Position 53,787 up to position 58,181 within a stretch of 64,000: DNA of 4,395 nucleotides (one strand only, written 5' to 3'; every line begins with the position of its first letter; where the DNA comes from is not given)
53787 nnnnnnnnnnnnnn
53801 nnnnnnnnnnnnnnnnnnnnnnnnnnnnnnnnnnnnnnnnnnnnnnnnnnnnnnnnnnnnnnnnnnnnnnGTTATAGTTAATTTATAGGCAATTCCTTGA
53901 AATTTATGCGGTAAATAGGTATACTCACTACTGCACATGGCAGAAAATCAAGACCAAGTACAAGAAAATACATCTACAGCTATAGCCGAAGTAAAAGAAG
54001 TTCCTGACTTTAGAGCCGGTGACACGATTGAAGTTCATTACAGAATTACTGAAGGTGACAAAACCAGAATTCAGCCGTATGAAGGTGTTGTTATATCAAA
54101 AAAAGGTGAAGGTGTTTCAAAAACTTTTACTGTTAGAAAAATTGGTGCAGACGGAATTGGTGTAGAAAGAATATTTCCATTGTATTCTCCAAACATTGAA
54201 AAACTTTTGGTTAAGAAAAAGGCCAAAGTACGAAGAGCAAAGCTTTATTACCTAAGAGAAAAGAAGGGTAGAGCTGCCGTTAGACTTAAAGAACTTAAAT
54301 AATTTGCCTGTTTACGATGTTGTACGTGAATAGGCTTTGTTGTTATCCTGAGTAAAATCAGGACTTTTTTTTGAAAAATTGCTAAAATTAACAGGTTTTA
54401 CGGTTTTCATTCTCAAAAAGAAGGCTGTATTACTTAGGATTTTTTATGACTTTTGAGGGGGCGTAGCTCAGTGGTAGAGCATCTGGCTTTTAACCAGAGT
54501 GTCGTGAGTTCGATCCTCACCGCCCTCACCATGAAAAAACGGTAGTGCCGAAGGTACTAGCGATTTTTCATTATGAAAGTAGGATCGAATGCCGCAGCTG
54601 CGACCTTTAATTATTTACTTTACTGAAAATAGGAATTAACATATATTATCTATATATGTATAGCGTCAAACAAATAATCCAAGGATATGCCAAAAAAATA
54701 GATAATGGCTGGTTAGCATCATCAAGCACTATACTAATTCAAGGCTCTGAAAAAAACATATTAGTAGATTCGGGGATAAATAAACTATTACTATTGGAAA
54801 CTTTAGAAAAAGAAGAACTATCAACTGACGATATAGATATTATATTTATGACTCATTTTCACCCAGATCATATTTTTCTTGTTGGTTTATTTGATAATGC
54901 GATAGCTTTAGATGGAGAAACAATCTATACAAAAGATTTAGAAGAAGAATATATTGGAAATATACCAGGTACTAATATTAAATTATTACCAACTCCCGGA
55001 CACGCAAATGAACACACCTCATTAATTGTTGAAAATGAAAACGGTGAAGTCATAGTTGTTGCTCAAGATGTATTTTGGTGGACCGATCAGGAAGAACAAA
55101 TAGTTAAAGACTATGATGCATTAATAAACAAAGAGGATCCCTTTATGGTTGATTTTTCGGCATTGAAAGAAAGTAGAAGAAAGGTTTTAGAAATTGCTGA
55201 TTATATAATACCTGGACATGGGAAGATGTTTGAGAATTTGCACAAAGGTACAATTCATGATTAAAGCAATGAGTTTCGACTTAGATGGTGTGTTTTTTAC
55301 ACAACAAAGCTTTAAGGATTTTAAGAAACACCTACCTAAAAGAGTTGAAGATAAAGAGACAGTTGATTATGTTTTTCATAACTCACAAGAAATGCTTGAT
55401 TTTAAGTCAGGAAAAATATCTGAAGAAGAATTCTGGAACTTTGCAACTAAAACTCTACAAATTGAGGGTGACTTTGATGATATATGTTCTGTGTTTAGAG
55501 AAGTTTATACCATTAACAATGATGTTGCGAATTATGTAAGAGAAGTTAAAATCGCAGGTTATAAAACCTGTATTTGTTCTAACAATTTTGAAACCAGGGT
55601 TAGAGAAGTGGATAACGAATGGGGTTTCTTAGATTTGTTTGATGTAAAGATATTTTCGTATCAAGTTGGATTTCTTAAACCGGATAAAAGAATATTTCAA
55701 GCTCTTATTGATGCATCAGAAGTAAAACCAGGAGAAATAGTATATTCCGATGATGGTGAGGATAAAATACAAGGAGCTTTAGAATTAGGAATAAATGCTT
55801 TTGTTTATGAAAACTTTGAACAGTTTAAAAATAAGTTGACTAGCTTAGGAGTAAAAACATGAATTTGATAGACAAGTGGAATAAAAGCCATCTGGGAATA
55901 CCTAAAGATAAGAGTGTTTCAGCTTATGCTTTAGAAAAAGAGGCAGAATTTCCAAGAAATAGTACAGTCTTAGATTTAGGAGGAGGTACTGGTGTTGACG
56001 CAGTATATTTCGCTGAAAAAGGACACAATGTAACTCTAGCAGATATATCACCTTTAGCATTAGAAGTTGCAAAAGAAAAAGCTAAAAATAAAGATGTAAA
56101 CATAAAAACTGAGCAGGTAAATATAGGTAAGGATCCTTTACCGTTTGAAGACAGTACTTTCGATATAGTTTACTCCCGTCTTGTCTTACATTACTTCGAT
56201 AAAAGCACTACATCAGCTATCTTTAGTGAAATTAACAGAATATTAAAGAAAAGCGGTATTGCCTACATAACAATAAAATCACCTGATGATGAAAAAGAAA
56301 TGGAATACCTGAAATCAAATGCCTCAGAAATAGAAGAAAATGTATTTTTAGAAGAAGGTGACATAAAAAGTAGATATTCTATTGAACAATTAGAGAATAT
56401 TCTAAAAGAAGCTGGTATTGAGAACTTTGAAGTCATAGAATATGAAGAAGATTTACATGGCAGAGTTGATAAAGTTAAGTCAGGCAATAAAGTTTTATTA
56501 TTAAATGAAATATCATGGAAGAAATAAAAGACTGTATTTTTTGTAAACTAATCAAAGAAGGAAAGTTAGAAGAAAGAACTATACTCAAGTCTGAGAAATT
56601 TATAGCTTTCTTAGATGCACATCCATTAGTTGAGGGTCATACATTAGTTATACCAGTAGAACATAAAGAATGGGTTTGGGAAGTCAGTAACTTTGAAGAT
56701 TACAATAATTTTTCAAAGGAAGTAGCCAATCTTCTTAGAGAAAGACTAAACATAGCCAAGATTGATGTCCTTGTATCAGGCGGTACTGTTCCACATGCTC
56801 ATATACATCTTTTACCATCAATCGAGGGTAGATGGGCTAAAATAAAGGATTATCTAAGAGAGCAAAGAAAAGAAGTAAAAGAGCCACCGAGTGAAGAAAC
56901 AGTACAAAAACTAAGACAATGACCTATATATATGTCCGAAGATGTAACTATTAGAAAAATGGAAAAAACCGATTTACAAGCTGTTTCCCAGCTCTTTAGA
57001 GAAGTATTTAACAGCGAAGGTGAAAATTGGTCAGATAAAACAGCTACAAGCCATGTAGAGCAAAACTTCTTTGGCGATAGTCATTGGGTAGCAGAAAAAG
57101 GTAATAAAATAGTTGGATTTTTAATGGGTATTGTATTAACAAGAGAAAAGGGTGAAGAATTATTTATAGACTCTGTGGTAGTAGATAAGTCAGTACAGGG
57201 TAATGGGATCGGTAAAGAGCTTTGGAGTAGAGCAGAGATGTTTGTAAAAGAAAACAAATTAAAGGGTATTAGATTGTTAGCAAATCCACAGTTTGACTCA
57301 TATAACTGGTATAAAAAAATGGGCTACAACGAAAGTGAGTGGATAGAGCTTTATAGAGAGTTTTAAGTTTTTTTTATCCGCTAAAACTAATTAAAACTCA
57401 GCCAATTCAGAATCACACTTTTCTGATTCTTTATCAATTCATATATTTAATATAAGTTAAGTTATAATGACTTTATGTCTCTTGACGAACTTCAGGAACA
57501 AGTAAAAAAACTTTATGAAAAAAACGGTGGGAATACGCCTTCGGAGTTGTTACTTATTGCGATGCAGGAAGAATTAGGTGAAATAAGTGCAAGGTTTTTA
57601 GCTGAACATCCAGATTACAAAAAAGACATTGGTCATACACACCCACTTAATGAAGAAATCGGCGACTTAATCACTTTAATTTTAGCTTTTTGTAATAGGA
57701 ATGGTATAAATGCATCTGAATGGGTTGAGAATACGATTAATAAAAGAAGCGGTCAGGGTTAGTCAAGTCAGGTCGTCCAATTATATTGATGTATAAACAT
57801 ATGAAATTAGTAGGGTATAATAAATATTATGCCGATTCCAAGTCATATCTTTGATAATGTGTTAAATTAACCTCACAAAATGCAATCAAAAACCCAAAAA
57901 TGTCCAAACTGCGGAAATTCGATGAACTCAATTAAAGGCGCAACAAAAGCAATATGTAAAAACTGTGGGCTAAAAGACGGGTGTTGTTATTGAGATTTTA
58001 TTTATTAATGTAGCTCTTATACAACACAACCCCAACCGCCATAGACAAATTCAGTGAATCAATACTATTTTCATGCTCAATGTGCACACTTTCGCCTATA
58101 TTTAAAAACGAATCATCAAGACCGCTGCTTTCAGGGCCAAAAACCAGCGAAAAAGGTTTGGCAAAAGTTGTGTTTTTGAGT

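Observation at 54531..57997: Low-GC six-gene block of small nucleotide-handling enzymes inserted at the 3' side of tRNA-Lys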

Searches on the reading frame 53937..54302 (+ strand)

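Call 4: search_protein_families(library=pfam, proteins=[window:53937-54302:+], max_evalue=0.01)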
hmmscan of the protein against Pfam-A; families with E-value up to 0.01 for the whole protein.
window:53937-54302:+ (121 aa): 2 families
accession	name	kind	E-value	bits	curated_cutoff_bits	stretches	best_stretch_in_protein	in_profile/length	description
PF01245.26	Ribosomal_L19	-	1.8e-42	144.2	22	1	19-119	12-110/111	Ribosomal protein L19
PF10563.14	CA_like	-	0.0053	17.3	26.3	1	8-55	48-95/181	Delta carbonic anhydrase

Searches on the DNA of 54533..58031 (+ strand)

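Call 85: search_dna_similar(query=window:54533-58031:+, collection=phages, mode=distant, max_rows=5)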
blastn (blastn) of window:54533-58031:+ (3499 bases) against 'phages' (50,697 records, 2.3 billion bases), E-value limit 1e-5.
No match.

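Call 86: search_dna_similar(query=window:54533-58031:+, collection=plasmids, mode=distant, max_rows=5)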
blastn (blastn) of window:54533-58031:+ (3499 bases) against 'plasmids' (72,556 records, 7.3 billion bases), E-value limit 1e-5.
No match.
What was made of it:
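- The block DNA has no match in the phage or plasmid collections (calls 85, 86).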
